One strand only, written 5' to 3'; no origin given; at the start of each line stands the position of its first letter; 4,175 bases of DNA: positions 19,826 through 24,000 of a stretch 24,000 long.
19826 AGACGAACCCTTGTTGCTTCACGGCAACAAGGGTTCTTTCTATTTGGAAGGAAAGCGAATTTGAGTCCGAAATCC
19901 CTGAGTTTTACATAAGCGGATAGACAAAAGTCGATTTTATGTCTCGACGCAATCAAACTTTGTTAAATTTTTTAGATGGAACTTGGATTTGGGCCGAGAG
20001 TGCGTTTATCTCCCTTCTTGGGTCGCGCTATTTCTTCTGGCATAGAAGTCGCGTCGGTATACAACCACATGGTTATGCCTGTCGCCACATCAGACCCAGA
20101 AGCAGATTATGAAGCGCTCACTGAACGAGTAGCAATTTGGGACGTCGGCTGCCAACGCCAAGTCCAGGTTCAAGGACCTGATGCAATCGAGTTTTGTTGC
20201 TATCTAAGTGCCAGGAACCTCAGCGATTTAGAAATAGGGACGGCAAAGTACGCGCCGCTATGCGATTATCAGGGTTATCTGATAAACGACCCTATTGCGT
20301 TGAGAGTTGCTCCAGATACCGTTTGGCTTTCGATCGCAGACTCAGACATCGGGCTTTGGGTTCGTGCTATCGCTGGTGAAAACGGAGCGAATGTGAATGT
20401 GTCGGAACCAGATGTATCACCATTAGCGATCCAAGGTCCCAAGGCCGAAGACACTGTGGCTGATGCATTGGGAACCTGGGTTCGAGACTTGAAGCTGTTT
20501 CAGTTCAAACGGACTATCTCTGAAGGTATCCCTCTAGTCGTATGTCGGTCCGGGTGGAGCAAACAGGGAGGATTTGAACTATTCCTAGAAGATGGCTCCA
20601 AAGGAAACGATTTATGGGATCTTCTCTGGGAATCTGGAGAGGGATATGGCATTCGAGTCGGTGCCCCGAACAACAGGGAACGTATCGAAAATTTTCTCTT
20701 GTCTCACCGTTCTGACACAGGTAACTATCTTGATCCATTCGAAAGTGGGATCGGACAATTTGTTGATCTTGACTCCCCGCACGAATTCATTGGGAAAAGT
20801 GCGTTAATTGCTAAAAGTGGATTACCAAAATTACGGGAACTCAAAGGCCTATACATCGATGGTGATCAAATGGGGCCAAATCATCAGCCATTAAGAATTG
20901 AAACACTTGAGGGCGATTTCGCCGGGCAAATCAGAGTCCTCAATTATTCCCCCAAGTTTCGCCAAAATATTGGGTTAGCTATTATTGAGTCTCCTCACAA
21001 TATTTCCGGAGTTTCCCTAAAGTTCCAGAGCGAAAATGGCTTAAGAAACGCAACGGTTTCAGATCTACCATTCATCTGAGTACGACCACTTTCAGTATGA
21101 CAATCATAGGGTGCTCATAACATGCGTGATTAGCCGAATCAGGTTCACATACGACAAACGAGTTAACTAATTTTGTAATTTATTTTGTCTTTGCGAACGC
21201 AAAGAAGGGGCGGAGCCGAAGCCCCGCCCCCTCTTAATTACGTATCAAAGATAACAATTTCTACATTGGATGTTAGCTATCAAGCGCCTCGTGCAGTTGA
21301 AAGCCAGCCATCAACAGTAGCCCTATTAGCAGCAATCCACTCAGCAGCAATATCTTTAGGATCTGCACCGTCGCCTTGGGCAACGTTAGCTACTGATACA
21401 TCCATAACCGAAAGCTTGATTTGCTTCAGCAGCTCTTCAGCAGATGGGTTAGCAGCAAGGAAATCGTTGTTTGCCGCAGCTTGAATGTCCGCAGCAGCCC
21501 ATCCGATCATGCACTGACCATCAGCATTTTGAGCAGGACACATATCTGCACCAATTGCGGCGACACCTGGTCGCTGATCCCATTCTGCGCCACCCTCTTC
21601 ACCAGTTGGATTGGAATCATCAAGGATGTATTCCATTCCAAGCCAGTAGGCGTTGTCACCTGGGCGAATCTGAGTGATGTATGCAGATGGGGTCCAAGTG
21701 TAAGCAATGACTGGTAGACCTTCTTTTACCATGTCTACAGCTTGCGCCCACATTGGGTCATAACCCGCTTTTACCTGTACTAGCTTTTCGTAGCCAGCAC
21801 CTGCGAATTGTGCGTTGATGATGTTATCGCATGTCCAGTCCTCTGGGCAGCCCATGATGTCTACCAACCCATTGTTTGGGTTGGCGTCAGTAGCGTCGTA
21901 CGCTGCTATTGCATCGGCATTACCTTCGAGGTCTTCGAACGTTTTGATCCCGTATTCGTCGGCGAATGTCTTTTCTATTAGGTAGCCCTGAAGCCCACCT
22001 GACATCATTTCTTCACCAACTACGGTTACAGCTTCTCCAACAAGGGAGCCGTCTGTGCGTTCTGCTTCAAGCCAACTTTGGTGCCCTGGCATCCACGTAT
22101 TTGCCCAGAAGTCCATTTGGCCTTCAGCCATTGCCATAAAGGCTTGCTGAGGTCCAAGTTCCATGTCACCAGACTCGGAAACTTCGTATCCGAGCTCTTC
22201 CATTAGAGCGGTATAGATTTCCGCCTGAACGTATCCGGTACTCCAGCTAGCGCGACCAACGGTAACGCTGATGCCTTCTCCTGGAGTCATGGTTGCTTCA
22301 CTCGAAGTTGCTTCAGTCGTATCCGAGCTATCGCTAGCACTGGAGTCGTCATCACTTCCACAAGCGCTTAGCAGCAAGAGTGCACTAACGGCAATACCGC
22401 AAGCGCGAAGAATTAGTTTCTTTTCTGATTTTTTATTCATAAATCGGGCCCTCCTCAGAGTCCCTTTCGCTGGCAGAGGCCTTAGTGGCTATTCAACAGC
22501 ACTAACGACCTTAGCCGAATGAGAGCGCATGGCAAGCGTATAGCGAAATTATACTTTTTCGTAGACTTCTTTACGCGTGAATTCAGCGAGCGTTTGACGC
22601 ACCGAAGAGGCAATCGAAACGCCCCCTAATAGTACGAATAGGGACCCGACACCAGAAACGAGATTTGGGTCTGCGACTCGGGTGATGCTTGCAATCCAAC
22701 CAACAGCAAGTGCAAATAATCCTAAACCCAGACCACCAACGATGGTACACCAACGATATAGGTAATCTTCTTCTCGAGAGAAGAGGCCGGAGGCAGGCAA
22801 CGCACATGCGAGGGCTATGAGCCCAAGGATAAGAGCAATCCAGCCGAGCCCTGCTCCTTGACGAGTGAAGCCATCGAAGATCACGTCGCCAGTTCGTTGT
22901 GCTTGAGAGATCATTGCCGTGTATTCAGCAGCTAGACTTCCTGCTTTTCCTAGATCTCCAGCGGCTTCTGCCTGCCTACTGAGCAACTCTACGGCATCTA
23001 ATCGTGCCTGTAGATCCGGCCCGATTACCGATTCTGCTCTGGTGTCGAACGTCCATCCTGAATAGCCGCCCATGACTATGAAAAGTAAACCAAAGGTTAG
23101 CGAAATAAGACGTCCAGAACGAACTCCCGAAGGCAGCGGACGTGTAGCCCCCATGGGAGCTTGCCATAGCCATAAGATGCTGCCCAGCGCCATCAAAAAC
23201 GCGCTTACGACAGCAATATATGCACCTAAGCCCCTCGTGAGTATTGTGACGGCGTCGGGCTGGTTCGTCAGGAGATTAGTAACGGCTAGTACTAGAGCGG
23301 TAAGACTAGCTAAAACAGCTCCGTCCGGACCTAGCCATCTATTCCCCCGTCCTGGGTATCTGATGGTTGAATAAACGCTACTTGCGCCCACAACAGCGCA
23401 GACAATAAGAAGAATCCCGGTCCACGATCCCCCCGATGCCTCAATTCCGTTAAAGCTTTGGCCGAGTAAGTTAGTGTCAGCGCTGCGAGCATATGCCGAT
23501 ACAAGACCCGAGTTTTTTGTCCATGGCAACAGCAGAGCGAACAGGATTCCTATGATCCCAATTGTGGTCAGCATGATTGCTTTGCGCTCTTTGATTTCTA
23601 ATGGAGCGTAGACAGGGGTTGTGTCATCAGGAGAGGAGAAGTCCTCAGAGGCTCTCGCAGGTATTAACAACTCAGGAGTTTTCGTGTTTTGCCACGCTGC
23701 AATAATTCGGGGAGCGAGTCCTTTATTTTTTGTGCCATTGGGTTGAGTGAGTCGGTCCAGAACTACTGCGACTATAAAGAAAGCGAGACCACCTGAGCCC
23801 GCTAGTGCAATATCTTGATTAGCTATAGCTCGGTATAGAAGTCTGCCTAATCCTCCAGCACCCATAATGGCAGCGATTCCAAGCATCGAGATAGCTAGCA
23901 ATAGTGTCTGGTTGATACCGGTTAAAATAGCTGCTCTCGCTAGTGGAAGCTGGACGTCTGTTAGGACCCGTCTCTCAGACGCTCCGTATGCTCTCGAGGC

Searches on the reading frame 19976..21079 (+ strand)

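Call 6: search_protein_families(library=pfam, proteins=[window:19976-21079:+], max_evalue=0.01)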
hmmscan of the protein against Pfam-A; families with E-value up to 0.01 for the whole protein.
window:19976-21079:+ (367 aa): 2 families
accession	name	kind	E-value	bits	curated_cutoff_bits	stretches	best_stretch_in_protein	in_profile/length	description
PF01571.26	GCV_T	-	1.4e-29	103.6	25.6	1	32-260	18-253/255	Aminomethyltransferase folate-binding domain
PF08669.17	GCV_T_C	-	3e-06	27.5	25.9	1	287-366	1-78/80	Glycine cleavage T-protein C-terminal barrel domain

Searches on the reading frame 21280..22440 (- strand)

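Call 6: search_protein_families(library=pfam, proteins=[window:21280-22440:-], max_evalue=0.01)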
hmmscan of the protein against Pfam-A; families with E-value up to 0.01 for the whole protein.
window:21280-22440:- (386 aa): 1 family
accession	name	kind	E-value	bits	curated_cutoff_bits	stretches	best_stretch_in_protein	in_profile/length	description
PF04069.17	OpuAC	-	5.8e-31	108.5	21.2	1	58-370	2-256/257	Substrate binding domain of ABC-type glycine betaine transport system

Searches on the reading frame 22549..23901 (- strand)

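Call 18: search_protein_families(library=pfam, proteins=[window:22549-23901:-], max_evalue=1)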
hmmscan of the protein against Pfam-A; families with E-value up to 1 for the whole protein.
window:22549-23901:- (450 aa): 0 families

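Call 86: search_protein_families(library=ncbifam, proteins=[window:22549-23901:-], max_evalue=0.001)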
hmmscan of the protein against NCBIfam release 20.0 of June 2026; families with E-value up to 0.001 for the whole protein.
window:22549-23901:- (450 aa): 2 families
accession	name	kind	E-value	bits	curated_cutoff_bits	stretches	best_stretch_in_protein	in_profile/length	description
NF008196.0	PRK10952.1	equivalog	2.1e-11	43.3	439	1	1-61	274-334/356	glycine betaine/L-proline ABC transporter permease ProW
TIGR03416.1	ABC_choXWV_perm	equivalog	1.8e-08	34.2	363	1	1-52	216-267/267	choline ABC transporter permease subunit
